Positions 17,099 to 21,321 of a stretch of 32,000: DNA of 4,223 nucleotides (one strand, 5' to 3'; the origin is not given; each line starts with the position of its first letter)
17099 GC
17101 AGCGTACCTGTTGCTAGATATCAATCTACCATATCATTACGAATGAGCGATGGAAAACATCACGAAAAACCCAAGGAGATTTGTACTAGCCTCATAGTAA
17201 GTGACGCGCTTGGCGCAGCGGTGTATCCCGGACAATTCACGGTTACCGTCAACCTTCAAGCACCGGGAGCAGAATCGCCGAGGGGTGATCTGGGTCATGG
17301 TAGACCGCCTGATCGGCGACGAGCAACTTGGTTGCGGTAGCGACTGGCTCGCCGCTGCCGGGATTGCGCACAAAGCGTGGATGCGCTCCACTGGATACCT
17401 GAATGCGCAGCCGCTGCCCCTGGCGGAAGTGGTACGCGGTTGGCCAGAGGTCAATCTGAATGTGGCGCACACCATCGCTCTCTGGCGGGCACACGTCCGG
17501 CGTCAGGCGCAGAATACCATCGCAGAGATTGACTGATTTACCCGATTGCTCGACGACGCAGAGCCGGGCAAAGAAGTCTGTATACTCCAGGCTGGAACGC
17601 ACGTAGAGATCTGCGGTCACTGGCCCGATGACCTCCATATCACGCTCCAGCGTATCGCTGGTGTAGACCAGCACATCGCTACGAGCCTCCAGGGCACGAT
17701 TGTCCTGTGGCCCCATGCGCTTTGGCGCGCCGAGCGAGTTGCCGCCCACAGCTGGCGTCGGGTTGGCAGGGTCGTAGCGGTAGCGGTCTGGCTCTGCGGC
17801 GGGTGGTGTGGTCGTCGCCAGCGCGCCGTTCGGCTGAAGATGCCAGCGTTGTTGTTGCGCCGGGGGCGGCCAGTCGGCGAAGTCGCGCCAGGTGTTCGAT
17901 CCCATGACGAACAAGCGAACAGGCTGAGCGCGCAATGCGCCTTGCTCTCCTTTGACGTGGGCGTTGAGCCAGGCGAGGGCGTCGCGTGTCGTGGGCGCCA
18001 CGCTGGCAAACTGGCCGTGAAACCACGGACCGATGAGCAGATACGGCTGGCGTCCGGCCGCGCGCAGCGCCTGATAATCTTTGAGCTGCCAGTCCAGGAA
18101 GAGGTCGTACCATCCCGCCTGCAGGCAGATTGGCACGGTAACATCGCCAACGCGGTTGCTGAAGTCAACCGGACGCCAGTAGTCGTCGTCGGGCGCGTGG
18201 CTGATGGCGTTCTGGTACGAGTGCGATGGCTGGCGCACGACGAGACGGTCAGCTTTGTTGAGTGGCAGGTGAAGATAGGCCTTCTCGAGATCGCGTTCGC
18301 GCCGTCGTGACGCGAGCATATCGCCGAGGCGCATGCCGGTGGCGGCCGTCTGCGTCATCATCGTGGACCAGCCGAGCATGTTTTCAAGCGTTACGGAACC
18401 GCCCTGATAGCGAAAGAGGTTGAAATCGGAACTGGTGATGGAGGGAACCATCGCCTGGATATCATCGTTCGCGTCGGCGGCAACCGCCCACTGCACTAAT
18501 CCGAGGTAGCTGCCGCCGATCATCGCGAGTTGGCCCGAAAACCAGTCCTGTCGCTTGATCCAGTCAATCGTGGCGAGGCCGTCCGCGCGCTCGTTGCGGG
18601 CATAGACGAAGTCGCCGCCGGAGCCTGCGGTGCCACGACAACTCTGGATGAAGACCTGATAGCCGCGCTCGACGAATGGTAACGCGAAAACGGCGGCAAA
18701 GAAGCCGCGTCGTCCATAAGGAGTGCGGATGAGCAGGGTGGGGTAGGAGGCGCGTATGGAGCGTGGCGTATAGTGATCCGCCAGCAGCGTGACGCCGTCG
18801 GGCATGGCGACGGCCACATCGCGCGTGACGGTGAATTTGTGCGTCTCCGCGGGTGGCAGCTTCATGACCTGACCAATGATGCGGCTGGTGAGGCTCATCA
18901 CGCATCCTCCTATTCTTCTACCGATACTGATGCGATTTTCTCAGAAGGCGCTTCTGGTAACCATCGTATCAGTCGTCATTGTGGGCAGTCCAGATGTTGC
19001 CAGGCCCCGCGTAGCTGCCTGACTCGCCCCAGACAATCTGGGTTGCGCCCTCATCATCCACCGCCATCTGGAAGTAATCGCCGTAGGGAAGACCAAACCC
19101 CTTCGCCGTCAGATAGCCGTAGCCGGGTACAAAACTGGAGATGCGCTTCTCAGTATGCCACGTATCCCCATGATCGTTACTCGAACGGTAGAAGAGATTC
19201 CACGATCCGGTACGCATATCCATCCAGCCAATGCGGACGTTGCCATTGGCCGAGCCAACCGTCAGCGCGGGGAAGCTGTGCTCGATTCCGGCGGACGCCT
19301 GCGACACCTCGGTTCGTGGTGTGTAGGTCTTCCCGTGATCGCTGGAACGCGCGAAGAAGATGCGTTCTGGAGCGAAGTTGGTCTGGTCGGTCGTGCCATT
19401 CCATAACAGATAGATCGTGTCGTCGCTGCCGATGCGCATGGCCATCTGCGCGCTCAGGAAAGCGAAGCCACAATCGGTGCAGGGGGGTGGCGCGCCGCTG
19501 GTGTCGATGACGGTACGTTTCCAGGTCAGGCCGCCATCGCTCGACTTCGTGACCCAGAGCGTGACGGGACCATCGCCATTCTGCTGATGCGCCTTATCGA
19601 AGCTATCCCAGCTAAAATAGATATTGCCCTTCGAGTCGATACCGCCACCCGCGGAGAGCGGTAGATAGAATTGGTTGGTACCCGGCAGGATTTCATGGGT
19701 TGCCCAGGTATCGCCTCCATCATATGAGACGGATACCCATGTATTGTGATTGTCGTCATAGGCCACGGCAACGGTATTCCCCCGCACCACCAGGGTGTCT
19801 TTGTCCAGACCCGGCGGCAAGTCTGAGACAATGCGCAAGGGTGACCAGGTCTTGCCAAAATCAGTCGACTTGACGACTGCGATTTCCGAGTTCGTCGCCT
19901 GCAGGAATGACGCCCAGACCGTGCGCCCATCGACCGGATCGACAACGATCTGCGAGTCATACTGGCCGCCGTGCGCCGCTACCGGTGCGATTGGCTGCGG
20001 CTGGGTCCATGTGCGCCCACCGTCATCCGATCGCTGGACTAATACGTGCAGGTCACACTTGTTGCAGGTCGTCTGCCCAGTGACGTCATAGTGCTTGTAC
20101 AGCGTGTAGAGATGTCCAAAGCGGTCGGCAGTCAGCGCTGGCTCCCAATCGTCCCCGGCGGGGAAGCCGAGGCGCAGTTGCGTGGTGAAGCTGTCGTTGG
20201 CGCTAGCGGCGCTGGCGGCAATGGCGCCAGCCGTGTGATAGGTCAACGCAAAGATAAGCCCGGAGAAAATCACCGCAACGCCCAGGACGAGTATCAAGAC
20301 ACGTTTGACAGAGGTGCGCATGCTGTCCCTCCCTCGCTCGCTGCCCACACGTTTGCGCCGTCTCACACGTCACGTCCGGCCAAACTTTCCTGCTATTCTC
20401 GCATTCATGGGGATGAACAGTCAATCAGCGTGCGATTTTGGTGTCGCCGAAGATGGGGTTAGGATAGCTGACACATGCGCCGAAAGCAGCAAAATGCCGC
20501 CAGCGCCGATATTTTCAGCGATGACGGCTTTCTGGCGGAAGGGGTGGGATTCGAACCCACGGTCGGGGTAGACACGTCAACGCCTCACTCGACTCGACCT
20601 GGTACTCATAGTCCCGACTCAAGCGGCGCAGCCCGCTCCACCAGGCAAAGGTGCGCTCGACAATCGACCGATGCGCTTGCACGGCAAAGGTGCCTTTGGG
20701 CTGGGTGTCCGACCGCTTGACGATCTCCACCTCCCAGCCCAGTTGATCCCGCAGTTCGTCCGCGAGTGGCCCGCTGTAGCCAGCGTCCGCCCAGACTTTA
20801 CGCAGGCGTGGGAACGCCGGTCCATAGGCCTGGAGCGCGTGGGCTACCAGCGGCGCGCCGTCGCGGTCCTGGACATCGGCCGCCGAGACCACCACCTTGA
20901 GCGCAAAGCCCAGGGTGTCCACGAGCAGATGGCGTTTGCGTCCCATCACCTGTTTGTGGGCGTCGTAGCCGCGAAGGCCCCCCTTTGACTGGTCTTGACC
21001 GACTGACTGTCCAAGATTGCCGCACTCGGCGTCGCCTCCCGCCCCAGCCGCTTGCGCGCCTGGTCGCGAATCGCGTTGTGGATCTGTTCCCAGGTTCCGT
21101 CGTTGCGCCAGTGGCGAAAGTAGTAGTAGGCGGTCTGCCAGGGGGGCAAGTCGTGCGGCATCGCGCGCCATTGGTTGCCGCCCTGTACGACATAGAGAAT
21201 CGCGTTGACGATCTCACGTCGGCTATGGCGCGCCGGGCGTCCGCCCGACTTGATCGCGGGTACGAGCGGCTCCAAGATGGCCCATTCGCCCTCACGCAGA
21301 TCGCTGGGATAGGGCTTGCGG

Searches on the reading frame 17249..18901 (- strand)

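Call 27: search_protein_families(library=pfam, proteins=[window:17249-18901:-], max_evalue=0.001)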
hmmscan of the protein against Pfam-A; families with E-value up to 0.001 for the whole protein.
window:17249-18901:- (550 aa): 2 families
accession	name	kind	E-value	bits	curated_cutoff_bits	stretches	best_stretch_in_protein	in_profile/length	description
PF02129.25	Peptidase_S15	-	4.3e-53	181.1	23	1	35-297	1-262/262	X-Pro dipeptidyl-peptidase (S15 family)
PF08530.16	PepX_C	-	3.2e-35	122.5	22.5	1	324-543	5-216/217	X-Pro dipeptidyl-peptidase C-terminal non-catalytic domain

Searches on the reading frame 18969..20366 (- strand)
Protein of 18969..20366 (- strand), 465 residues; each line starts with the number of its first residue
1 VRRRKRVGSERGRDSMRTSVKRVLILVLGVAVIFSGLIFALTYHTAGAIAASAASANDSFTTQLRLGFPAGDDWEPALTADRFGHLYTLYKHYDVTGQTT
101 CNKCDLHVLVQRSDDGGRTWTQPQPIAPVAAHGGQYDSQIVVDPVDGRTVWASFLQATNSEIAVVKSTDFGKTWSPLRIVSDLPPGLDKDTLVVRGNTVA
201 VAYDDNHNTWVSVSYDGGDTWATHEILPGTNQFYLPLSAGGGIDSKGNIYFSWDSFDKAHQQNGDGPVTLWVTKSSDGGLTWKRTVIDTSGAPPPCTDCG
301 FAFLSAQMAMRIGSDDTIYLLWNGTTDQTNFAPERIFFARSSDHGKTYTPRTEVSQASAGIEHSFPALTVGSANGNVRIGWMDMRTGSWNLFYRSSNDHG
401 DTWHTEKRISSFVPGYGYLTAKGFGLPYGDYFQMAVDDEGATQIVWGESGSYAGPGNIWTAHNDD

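Call 27: search_protein_families(library=pfam, proteins=[window:18969-20366:-], max_evalue=0.001)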
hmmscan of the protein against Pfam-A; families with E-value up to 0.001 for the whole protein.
window:18969-20366:- (465 aa): 5 families
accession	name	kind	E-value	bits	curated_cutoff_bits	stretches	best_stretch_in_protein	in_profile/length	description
PF13088.12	BNR_2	-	5.4e-15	55.9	31.4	2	74-285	52-251/277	BNR repeat-like domain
PF02012.26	BNR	-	3.5e-10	38.7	27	0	167-176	3-12/12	BNR/Asp-box repeat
PF24316.1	Tli3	-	4e-06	27.6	27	0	99-124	75-99/129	T6SS Tli3 immunity protein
PF21471.3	Reelin_subrepeat-B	-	5.6e-05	23.4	27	0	99-124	51-76/127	Reelin subrepeat B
PF13859.12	BNR_3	-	0.00059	19.8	27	0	82-221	68-210/308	BNR repeat-like domain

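Call 54: search_protein_families(library=padloc, proteins=[window:18969-20366:-], max_evalue=0.001)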
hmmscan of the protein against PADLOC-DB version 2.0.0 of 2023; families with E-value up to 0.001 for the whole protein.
window:18969-20366:- (465 aa): 0 families

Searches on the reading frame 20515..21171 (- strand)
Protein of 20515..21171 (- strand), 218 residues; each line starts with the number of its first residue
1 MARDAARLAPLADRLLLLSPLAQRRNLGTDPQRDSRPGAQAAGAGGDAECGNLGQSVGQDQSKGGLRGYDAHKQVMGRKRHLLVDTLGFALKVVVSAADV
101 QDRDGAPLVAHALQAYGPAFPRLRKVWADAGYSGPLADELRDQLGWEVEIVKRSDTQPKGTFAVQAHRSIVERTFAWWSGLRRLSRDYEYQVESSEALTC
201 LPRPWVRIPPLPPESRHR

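Call 27: search_protein_families(library=pfam, proteins=[window:20515-21171:-], max_evalue=0.001)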
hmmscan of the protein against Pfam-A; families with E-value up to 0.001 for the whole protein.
window:20515-21171:- (218 aa): 2 families
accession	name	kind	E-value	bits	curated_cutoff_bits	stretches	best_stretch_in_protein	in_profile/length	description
PF01609.27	DDE_Tnp_1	-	1.9e-20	73.9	23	1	61-195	19-188/200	Transposase DDE domain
PF13586.12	DDE_Tnp_1_2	-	3.3e-06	27.9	29.2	1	126-201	1-78/86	Transposase DDE domain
